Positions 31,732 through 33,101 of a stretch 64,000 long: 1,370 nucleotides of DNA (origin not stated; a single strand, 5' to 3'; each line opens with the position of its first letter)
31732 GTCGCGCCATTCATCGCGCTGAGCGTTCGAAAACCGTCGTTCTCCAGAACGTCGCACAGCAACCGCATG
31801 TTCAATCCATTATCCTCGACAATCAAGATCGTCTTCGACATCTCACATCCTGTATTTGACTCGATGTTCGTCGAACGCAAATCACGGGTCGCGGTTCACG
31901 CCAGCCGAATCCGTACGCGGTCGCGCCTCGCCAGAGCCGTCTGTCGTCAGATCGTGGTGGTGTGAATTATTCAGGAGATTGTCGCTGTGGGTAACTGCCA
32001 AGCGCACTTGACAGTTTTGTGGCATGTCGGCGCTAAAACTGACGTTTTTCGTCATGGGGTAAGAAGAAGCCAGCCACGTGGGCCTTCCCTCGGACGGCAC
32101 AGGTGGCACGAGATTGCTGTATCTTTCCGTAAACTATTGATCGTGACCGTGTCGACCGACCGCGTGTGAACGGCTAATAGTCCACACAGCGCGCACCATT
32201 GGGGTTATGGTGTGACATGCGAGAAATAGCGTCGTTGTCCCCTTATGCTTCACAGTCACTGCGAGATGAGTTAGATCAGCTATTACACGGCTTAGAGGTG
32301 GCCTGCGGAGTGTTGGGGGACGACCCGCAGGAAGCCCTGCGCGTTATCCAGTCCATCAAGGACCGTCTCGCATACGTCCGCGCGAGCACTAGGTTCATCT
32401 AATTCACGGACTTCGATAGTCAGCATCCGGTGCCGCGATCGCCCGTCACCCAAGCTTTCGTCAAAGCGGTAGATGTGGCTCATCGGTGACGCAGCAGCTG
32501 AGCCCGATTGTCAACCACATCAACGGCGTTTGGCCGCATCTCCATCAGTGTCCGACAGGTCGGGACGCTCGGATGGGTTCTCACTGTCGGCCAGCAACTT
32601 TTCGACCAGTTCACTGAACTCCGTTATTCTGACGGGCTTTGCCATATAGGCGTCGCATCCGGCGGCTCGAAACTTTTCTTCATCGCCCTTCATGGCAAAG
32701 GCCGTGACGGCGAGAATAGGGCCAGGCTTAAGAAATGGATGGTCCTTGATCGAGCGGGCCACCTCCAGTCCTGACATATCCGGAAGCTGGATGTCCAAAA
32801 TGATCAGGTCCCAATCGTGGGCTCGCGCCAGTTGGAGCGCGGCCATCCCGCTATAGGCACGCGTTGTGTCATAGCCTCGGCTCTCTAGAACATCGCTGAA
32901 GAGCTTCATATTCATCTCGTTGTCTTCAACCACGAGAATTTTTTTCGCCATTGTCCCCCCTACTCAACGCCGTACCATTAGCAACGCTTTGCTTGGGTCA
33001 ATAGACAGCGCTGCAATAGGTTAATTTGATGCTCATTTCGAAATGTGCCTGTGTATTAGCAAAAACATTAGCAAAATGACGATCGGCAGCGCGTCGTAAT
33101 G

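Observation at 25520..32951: Orphan signalling neighbourhood: cytoplasmic dual-PAS HWE kinase, three single-domain response regulators (two tandem DivK-like paralogues) and periplasmic components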

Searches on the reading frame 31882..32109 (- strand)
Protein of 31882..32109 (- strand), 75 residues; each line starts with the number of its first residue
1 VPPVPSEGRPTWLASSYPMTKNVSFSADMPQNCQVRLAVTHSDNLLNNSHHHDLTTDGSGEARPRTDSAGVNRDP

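Call 85: search_protein_families(library=pfam, proteins=[window:31882-32109:-], max_evalue=1)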
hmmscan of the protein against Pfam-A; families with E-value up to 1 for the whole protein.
window:31882-32109:- (75 aa): 0 families
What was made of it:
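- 31881..32519 (.): 639-bp spacer unique to this genome (56.5% GC). No recognisable gene. The small ORFs have no Pfam match (call 85).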

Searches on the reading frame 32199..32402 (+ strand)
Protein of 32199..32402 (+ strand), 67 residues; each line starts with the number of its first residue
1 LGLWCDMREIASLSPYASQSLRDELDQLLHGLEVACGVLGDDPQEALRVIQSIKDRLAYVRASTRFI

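Call 85: search_protein_families(library=pfam, proteins=[window:32199-32402:+], max_evalue=1)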
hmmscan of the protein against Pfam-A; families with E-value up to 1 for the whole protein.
window:32199-32402:+ (67 aa): 1 family
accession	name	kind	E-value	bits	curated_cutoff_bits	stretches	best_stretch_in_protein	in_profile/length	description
PF08854.15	DUF1824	-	0.23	11.9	25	1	11-62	13-65/125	Domain of unknown function (DUF1824)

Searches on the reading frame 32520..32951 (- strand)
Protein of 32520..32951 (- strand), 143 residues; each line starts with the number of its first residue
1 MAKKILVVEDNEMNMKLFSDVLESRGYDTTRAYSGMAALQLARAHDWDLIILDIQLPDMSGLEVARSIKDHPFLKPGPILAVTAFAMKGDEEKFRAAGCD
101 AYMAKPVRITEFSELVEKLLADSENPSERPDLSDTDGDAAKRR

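Call 3: search_protein_families(library=pfam, proteins=[window:32520-32951:-], max_evalue=0.01)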
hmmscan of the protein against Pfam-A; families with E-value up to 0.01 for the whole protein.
window:32520-32951:- (143 aa): 2 families
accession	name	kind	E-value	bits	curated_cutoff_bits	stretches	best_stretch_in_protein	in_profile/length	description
PF00072.30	Response_reg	-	2e-24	86.3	30.2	1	5-116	1-110/111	Response regulator receiver domain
PF23198.2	PDE8A_N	-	0.0094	16.3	29.6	1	3-93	11-102/147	PDE8A-like, N-terminal domain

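Call 9: search_solved_structures(query=window:32520-32951:-, max_evalue=1e-10, show_alignments=1)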
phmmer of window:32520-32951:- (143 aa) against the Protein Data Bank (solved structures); distinct sequences matched with E-value up to 1e-10: 56.
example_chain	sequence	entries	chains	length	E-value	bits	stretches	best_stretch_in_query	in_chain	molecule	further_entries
1m5t_A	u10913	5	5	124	1.3e-39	138.6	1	3-121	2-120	cell division response regulator DivK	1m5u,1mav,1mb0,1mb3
7c1j_A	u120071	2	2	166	1.8e-17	66.9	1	3-122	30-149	Histidine kinase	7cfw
9g85_A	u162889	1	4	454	1.4e-16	64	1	1-108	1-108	Response regulator PleD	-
2wb4_A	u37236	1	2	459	1.5e-16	63.9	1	1-108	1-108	DIGUANYLATE CYCLASE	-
9g86_A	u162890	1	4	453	3.1e-16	62.9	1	4-108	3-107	Response regulator PleD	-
1w25_A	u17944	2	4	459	3.3e-16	62.8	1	4-108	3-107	STALKED-CELL DIFFERENTIATION CONTROLLING PROTEIN | RESPONSE REGULATOR PLED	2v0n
1mvo_A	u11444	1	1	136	9.9e-16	61.3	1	1-126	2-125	PhoP response regulator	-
8phn_A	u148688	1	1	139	1.2e-15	61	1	4-111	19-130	histidine kinase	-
7qz2_A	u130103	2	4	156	1.6e-15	60.6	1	4-118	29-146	Histidine kinase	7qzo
9xzo_A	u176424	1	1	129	1e-14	58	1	4-122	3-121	De novo protein M1X0B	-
4ja2_A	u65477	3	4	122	2.4e-14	56.8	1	1-120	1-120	Response regulator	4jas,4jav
6qrj_A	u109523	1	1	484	5.2e-14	55.7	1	4-108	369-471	Hybrid kinase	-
3dge_C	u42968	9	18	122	8.8e-14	55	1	1-120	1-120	Response regulator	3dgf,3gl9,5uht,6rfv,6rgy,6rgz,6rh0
6azr_B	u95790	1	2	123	8.9e-14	54.9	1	1-120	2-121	Chemotaxis regulator-transmits chemoreceptor signals to flagelllar motor components CheY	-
3a0r_B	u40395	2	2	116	1.3e-13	54.4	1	3-120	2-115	Response regulator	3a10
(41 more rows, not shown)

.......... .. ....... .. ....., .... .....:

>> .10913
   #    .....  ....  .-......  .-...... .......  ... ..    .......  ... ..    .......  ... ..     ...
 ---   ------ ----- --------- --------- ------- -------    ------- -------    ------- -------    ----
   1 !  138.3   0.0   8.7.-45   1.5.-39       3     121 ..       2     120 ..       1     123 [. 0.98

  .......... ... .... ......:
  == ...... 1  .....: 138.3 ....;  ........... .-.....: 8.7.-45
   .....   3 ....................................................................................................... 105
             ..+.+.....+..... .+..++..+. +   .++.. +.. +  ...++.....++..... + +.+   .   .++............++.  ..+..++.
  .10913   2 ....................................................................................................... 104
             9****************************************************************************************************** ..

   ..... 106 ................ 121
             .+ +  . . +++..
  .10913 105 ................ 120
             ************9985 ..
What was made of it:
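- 32520..32951 (-): DivKa: divergent DivK-family single-domain receiver (143 aa) with an acidic C-terminal tail. E=1.3e-39 to Caulobacter DivK 1M5T (call 9).
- Checked: The one I call DivKa matches Caulobacter DivK (PDB 1M5T) at E=1.3e-39 (call 9).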

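Call 10: find_encoding_contigs(protein=window:32520-32951:-, flank=10000, max_places=8)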
Protein window:32520-32951:- (143 aa): no gene with exactly this product is on record in the collection.

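Call 11: search_protein_families(library=ncbifam, proteins=[window:32520-32951:-], max_evalue=0.001)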
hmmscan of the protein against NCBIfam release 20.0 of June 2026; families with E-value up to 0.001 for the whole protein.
window:32520-32951:- (143 aa): 91 families (the best 25 are shown)
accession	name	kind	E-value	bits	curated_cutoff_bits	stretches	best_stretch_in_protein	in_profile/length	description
NF008318.0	PRK11107.1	equivalog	2.1e-27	95.6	890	1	4-124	669-789/920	two-component sensor histidine kinase BarA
NF008302.0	PRK11091.1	equivalog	4.7e-26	91.2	838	1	4-130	527-653/779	aerobic respiration two-component sensor histidine kinase ArcB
TIGR02956.1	TMAO_torS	equivalog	1e-22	80.1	676.5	1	3-132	702-832/967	TMAO reductase system sensor histidine kinase/response regulator TorS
NF038297.2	hybrid_HK_HrmK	equivalog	2.1e-22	79.5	725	1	2-118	490-606/607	hybrid histidine kinase/response regulator HrmK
NF011874.0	PRK15347.1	equivalog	3.4e-22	78.3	852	1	4-117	692-807/921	two component system sensor kinase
NF007135.0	PRK09581.1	equivalog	1.1e-21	77.3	474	1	1-111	1-111/457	PleD family two-component system response regulator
TIGR02154.1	PhoB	equivalog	1.9e-18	66.6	296.2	1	1-119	1-119/226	phosphate regulon transcriptional regulator PhoB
NF041866.1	EpsW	equivalog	3.6e-18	65.4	200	1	3-123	6-128/131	exopolysaccharide biosynthesis response regulator EpsW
NF053854.1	RespRegPhoBBctds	equivalog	1.9e-17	63.4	270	1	5-127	1-122/225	two-component system response regulator PhoB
NF008099.0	PRK10841.1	equivalog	1e-16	59.9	920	1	4-114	826-934/949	two-component system sensor histidine kinase RcsC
NF041947.1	LuxQ_Vibrio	equivalog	3.1e-16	58.4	1200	1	4-114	724-833/843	quorum-sensing autoinducer 2 sensor kinase/phosphatase LuxQ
TIGR01387.1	cztR_silR_copR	subfamily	8.4e-16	58.3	279.2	1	5-141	1-136/218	heavy metal response regulator transcription factor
NF041733.1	resp_reg_CseB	equivalog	8.7e-16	58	350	1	4-125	2-120/228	two-component system response regulator CseB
NF045991.1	RespRegCtrARhodob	equivalog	1.4e-15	57.6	350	1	4-113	2-109/224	response regulator transcription factor CtrA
NF040689.1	MtrAB_MtrA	equivalog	2.9e-15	56.2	300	1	5-121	1-114/219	MtrAB system response regulator MtrA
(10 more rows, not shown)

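Call 15: find_related_loci(query=window:32520-32951:-, collection=genome_contigs, flank=10000)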
Query window:32520-32951:- (143 aa) in genome_contigs; peptide patterns used: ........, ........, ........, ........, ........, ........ (x = any residue, [..] = any of these).
600 stretches matched a pattern (row limit reached: there are more); 596 encode a relative of the query (tblastn E <= 1e-3); the best 80 are kept; 80 distinct loci.
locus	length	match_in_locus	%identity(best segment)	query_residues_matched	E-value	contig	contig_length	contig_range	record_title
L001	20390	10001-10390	58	1-130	1e-46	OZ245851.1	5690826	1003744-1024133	MAG: Alphaproteobacteria bacterium isolate f9579e00-a57b-4436-9f3a-59dce60a56f0 genome assembly, chromosome: 1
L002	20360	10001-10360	57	1-120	7e-46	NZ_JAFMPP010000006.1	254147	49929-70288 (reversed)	Jiella flava strain CQZ9-1 Scaffold6_1, whole genome shotgun sequence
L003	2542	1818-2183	56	1-122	7e-46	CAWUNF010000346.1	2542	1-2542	MAG: uncultured Hyphomicrobiales bacterium isolate SRR1522971_concoct_121_1705335400 genome assembly, contig: ERZ1184852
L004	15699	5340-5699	59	2-121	7e-45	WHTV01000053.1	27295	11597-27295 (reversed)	MAG: Kiloniellaceae bacterium isolate Dino_bin46 NODE_53_length_27295_cov_9.453414, whole genome shotgun sequence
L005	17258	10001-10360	60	2-121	3e-45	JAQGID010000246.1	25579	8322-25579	MAG: Rhodospirillales bacterium isolate RYN_450 scaffold_1367990, whole genome shotgun sequence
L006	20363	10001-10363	58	1-121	1e-44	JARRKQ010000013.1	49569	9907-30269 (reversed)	MAG: Alphaproteobacteria bacterium isolate Spart_050_MAG scaffold_105, whole genome shotgun sequence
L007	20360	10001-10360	59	2-121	1e-44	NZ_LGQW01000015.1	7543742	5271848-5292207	Azospirillum sp. TSH64 Contig01, whole genome shotgun sequence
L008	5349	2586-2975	55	2-133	1e-44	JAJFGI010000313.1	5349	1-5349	MAG: Kiloniellaceae bacterium isolate OFTM104 OFTM104_312, whole genome shotgun sequence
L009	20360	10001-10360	61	1-120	3e-44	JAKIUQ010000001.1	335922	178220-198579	MAG: Emcibacter sp. isolate D100SM.bin.21 NODE_1_length_335922_cov_6.658387, whole genome shotgun sequence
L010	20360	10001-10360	58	1-120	4e-44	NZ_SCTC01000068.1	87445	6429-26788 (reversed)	MAG: Phenylobacterium sp. isolate FW300_bin.35 FW300_bin.35-146086, whole genome shotgun sequence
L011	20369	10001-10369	57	1-123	4e-44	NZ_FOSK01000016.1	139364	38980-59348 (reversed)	Pseudovibrio ascidiaceicola strain DSM 16392, whole genome shotgun sequence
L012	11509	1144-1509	55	1-122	2e-44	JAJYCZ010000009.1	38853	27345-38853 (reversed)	MAG: Proteobacteria bacterium isolate BP9.bin80 NODE_1636_length_38853_cov_4.194779, whole genome shotgun sequence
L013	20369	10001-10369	54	1-123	2e-44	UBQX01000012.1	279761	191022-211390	Rhizobiales bacterium isolate AFS022961 genome assembly, contig: contig_12, whole genome shotgun sequence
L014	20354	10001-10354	60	3-120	2e-44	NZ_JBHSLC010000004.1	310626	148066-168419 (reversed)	Azospirillum himalayense strain CCUG 58760 velvet_auto_105_4, whole genome shotgun sequence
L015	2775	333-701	55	1-123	2e-44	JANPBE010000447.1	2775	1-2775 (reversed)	MAG: Phyllobacterium sp. isolate VAR_79_concoct_198 VAR_79_k141_4811895, whole genome shotgun sequence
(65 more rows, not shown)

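Call 18: find_homologous_proteins(query=window:32520-32951:-, max_evalue=1e-20)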
Query window:32520-32951:- (143 aa): 6941 proteins with E <= 1e-20 among 8000 candidates; the best 120 are listed.
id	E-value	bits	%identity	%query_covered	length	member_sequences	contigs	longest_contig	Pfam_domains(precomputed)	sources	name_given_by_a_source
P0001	2.6e-87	308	100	100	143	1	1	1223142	PF00072.31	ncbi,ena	-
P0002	2.5e-77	275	91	100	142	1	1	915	PF00072.31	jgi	jgi:two-component system cell cycle response regulator DivK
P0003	2.0e-57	211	77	94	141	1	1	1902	PF00072.31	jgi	jgi:two-component system cell cycle response regulator DivK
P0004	4.9e-51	190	85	76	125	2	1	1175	PF00072.31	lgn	-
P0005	5.0e-44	168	59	81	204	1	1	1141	PF00072.31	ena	-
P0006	1.0e-43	167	58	97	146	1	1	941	PF00072.31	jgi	jgi:two-component system, cell cycle response regulator DivK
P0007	1.5e-43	166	50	83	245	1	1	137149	PF23198.2,PF00072.31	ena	-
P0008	1.8e-41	159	61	85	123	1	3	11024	PF00072.31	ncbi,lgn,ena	ncbi:MAG: response regulator [Allorhizobium sp.]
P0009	5.3e-41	158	60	85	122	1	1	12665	PF00072.31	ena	-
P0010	7.6e-41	157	62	85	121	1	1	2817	PF00072.31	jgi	jgi:two-component system cell cycle response regulator DivK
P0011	1.1e-40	157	62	85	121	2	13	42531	PF00072.31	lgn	-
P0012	1.5e-40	156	62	85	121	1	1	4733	PF00072.31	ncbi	ncbi:MAG: response regulator [Rickettsiales bacterium]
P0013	1.7e-40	156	63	84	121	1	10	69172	PF00072.31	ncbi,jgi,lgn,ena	-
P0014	2.0e-40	156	60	87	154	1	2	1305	PF00072.31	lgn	-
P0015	2.3e-40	156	62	84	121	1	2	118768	PF00072.31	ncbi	-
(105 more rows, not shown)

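Call 19: find_encoding_contigs(protein=P0001, flank=10000, max_places=5)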
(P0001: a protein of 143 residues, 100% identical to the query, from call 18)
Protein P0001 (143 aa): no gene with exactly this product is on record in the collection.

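Call 20: find_encoding_contigs(protein=P0003, flank=10000, max_places=5)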
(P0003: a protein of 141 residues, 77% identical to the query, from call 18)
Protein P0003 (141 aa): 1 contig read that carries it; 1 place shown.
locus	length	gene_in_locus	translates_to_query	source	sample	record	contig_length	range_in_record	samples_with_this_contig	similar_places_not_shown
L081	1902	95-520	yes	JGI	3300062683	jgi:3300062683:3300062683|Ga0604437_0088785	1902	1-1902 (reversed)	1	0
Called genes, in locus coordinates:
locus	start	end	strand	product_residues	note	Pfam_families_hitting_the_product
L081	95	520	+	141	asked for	PF00072:Response_reg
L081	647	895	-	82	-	-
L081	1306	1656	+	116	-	-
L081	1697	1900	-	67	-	PF00072:Response_reg (weak)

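Call 24: find_encoding_contigs(protein=P0122, flank=10000, max_places=5)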
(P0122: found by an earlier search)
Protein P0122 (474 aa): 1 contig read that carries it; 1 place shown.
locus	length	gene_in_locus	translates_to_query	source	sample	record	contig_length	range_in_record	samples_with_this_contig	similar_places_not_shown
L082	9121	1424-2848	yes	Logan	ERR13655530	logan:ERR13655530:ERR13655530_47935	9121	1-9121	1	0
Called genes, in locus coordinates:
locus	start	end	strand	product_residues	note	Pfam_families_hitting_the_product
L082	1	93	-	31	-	?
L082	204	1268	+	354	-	PF00561:Abhydrolase_1, PF12146:Hydrolase_4, PF12697:Abhydrolase_6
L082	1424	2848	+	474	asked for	PF00989:PAS (faint), PF08448:PAS_4, PF13188:PAS_8 (weak), PF13426:PAS_9 (weak), PF07536:HWE_HK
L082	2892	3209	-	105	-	-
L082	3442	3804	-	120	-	-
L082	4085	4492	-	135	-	PF00072:Response_reg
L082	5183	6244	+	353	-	-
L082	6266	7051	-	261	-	PF08823:PG_binding_2 (faint), PF01471:PG_binding_1, PF09374:PG_binding_3 (faint), PF01471:PG_binding_1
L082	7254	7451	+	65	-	PF12244:DUF3606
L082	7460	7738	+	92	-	-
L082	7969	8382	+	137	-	PF00072:Response_reg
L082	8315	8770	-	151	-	PF00072:Response_reg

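Call 25: find_encoding_contigs(protein=P0125, flank=10000, max_places=5)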
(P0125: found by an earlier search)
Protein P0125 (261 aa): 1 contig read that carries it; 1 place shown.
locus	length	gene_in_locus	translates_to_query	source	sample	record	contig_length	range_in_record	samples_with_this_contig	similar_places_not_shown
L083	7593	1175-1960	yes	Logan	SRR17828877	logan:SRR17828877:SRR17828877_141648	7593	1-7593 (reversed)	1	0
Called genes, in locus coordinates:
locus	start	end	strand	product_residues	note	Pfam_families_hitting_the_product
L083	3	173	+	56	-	?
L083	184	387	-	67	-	PF12244:DUF3606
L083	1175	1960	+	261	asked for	PF08823:PG_binding_2 (faint), PF01471:PG_binding_1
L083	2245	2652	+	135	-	PF00072:Response_reg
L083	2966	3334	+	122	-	-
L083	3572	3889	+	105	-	-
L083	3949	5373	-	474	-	PF00989:PAS (faint), PF13188:PAS_8 (faint), PF13426:PAS_9 (weak), PF08448:PAS_4, PF07536:HWE_HK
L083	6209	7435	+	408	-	PF22660:RS_preATP-grasp-like, PF01370:Epimerase (faint), PF02786:CPSase_L_D2 (weak), PF02222:ATP-grasp, PF07478:Dala_Dala_lig_C, PF21244:PurT_C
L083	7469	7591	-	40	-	?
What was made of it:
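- L083 keeps the kinase with no extra receiver (call 25).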

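Call 35: find_encoding_contigs(protein=P0002, flank=5000, max_places=3)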
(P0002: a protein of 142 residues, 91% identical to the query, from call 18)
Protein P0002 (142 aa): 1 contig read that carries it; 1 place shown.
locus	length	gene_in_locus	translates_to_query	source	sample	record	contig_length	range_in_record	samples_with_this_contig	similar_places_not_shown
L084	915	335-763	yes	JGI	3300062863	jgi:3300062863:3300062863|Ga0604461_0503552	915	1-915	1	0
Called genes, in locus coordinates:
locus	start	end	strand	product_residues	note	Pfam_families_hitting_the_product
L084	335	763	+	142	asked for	PF00072:Response_reg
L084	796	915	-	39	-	?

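Call 36: find_encoding_contigs(protein=P0004, flank=5000, max_places=3)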
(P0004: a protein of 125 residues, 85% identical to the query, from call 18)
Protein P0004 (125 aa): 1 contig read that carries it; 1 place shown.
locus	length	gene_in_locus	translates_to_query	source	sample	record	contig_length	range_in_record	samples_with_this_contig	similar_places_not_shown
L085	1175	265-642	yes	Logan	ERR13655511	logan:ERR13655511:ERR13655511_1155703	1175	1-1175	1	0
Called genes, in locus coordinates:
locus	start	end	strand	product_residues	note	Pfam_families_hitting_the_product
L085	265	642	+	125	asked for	PF00072:Response_reg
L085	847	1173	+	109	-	?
